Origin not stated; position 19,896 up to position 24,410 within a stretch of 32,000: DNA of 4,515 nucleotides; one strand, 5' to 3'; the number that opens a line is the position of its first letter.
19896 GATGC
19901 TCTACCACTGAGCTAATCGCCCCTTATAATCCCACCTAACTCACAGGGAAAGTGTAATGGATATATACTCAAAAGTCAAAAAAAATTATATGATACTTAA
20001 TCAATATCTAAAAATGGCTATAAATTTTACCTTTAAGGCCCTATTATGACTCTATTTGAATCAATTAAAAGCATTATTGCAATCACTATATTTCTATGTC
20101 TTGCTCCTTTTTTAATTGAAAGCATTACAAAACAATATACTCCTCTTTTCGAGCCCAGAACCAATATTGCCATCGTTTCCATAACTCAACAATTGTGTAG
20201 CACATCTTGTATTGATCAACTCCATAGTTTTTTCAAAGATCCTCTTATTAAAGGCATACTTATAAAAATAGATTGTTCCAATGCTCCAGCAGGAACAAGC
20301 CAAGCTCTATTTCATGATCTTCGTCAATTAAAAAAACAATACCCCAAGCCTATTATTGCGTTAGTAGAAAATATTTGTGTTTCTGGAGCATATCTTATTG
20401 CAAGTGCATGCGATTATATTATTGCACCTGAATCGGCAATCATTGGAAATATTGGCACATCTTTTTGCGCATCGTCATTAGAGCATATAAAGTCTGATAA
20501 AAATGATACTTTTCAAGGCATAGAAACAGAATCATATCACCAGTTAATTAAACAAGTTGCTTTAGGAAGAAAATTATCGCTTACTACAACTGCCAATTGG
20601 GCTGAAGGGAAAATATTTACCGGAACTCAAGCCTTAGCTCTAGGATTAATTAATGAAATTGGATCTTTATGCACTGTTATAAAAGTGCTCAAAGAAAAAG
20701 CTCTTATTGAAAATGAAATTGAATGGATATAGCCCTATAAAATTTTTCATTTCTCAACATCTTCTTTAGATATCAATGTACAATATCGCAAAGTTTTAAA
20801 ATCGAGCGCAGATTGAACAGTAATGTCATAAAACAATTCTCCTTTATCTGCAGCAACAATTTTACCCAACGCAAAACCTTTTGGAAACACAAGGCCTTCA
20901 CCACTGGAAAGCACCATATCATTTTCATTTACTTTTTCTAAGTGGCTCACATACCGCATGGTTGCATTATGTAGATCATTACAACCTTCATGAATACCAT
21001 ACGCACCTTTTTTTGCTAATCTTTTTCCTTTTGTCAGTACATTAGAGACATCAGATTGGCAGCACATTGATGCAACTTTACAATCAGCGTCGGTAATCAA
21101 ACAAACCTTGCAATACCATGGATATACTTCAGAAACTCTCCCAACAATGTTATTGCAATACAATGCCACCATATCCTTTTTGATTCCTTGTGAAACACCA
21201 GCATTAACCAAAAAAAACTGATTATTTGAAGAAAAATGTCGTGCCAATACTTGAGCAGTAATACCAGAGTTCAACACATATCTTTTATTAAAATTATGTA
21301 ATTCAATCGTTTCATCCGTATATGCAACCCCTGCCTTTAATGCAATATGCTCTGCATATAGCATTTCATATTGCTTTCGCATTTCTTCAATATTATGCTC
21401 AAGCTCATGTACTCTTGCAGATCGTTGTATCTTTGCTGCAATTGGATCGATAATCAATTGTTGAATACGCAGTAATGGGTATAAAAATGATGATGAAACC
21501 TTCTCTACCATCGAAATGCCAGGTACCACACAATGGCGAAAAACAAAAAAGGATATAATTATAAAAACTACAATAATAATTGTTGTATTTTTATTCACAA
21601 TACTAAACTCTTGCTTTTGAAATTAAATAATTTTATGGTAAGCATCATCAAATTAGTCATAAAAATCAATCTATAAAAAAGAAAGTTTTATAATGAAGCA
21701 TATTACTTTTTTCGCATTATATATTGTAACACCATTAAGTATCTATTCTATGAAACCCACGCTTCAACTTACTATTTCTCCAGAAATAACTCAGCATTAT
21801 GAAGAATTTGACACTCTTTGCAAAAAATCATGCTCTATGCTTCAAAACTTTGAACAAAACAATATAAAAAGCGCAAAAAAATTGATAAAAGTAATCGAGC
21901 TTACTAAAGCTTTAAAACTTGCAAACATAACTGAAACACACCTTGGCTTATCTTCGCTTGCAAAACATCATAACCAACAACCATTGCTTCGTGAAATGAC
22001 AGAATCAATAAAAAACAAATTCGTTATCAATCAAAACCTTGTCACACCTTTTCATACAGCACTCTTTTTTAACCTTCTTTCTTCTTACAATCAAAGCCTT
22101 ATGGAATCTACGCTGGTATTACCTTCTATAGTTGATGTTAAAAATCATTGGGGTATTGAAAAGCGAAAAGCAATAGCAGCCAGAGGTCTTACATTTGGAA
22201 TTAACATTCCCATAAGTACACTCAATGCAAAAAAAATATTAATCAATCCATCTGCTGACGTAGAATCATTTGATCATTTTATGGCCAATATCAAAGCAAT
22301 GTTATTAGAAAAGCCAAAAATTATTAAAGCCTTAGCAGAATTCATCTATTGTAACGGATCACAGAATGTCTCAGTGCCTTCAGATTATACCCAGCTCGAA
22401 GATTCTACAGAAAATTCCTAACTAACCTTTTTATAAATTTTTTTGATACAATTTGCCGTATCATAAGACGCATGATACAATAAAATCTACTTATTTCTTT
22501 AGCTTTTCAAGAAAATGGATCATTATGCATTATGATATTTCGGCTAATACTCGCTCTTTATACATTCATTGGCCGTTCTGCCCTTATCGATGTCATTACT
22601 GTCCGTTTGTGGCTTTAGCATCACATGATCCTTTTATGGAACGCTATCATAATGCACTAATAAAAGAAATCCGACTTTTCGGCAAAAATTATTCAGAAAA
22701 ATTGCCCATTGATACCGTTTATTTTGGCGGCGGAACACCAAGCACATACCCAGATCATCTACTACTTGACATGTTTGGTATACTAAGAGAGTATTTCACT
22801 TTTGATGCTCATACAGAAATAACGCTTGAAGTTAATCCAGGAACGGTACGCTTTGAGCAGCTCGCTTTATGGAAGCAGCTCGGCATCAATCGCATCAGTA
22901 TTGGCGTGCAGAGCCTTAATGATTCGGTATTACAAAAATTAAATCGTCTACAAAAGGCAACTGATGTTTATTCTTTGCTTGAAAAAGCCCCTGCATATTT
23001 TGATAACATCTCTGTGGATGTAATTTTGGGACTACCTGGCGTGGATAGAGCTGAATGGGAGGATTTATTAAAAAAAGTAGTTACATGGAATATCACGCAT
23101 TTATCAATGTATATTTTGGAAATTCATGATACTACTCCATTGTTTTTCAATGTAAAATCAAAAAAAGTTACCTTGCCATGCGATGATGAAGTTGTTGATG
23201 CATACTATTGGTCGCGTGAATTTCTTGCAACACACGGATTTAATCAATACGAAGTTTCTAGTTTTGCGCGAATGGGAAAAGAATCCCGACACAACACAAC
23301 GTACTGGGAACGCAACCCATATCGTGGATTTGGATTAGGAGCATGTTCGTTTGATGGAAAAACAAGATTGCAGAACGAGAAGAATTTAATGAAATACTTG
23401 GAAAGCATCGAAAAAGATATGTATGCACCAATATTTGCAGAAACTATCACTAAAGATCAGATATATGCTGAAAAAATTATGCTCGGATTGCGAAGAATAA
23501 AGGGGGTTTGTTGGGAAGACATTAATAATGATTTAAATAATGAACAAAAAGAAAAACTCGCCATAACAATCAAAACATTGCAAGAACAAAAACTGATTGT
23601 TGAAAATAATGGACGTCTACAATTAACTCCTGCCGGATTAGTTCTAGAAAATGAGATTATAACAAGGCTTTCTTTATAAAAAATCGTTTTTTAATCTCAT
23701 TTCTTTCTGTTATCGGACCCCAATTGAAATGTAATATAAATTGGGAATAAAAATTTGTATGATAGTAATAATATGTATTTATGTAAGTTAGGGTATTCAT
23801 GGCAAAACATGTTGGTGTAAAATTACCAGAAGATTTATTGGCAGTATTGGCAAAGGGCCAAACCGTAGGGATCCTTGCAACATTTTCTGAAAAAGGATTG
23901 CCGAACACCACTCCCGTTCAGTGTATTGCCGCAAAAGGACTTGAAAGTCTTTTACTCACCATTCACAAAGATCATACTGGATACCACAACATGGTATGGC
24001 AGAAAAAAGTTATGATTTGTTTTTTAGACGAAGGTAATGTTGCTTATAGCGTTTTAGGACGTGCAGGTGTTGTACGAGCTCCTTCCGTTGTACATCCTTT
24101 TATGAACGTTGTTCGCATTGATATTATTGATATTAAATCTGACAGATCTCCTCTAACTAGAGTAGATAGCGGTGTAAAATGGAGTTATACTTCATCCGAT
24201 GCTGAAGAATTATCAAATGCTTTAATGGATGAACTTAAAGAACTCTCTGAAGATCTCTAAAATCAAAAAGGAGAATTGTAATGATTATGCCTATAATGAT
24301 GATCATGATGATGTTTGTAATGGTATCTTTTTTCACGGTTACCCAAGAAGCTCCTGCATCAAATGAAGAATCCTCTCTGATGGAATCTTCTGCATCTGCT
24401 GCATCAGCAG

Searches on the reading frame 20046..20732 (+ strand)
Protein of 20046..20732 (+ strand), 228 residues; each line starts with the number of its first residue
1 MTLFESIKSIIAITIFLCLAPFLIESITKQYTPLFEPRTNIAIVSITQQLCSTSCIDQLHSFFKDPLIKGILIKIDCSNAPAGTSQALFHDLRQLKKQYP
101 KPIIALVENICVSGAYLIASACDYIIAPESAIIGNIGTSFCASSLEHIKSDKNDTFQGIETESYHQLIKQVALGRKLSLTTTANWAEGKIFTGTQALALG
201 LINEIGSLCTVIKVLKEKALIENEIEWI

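Call 9: search_protein_families(library=pfam, proteins=[window:20046-20732:+], max_evalue=0.001)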
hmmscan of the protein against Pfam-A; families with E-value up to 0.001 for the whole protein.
window:20046-20732:+ (228 aa): 2 families
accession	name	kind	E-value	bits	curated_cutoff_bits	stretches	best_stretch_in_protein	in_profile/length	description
PF01343.23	Peptidase_S49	-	3.5e-22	79.5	24.9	2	143-219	75-151/154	Peptidase family S49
PF00378.25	ECH_1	-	9.5e-06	25.6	27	1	81-135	69-123/251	Enoyl-CoA hydratase/isomerase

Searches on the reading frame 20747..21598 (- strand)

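Call 9: search_protein_families(library=pfam, proteins=[window:20747-21598:-], max_evalue=0.001)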
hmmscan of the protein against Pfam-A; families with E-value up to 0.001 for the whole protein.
window:20747-21598:- (283 aa): 1 family
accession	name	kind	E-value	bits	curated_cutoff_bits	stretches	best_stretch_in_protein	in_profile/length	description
PF04085.20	MreC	-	1.9e-28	99.5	28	1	117-276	1-146/147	Rod shape-determining protein MreC, barrel core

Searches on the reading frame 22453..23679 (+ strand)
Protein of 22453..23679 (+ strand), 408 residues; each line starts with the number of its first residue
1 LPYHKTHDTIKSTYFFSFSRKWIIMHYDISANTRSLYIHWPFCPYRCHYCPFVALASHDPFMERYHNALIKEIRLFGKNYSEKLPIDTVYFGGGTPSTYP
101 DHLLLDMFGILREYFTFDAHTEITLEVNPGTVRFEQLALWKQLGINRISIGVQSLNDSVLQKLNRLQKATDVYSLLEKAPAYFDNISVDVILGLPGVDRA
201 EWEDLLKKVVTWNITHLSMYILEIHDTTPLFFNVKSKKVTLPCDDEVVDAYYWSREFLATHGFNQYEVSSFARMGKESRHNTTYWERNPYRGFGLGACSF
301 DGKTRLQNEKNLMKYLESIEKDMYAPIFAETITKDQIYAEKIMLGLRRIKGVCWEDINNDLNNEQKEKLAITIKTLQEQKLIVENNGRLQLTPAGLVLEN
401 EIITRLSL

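Call 9: search_protein_families(library=pfam, proteins=[window:22453-23679:+], max_evalue=0.001)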
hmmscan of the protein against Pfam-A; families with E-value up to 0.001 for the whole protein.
window:22453-23679:+ (408 aa): 2 families
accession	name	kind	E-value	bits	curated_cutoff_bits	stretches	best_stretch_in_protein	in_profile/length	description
PF04055.27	Radical_SAM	-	4.2e-27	95.8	29.5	1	37-208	1-165/166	Radical SAM superfamily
PF06969.22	HemN_C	-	1.7e-11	44.4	24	1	332-398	1-67/67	HemN C-terminal domain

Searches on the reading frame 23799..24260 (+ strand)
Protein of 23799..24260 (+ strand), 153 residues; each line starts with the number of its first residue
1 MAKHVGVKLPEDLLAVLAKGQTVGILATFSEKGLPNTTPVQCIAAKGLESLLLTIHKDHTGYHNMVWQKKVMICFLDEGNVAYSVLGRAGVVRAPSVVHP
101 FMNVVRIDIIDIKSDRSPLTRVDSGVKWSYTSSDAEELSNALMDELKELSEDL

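Call 9: search_protein_families(library=pfam, proteins=[window:23799-24260:+], max_evalue=0.001)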
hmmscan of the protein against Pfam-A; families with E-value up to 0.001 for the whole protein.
window:23799-24260:+ (153 aa): 1 family
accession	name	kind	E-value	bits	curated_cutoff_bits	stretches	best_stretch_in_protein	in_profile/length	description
PF01243.27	PNPOx_N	-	3.3e-08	34.3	28.1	1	18-101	9-85/120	Pyridoxamine 5'-phosphate oxidase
